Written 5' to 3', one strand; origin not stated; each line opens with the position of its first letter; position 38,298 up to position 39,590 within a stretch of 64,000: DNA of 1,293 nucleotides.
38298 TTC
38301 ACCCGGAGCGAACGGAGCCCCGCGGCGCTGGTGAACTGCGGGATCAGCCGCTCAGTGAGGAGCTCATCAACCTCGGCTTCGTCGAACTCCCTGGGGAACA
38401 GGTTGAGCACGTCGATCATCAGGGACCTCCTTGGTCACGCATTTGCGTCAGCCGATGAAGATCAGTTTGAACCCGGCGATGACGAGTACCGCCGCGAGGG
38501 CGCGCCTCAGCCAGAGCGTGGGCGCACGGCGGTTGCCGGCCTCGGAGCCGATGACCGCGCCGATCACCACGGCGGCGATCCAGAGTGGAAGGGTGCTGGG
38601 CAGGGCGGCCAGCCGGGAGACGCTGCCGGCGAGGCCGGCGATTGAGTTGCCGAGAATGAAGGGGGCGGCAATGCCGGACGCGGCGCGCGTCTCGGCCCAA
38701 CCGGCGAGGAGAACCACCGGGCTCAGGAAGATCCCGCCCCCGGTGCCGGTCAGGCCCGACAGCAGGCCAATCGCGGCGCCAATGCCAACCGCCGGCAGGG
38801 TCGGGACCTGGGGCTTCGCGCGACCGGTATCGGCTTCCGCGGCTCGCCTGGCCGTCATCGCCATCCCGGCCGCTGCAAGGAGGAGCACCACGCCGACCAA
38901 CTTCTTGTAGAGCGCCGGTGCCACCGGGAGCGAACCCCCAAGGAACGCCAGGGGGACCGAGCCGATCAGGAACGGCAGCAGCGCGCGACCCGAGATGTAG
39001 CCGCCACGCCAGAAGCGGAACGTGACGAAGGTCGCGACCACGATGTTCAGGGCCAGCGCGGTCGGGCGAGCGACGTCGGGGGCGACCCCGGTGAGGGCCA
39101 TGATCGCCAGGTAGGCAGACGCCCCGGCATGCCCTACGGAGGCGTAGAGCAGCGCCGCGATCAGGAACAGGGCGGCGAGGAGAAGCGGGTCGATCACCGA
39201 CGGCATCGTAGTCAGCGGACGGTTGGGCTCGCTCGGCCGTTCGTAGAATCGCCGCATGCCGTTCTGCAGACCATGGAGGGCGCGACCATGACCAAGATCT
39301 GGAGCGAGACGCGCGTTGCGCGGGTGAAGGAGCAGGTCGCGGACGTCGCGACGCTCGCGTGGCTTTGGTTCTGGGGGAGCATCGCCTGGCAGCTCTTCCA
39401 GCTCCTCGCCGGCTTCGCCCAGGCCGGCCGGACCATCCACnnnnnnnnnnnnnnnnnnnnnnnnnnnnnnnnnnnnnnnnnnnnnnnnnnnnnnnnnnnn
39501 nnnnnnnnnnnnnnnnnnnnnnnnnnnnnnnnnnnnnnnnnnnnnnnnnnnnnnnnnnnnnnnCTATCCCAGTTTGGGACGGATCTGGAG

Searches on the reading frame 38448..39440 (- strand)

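Call 76: search_protein_families(library=pfam, proteins=[window:38448-39440:-], max_evalue=0.00001)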
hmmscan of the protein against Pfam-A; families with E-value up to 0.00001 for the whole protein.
window:38448-39440:- (330 aa): 1 family
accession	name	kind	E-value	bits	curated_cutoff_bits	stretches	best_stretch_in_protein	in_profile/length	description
PF01925.25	TauE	-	4e-28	99.1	32.6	1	88-326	1-237/237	Sulfite exporter TauE/SafE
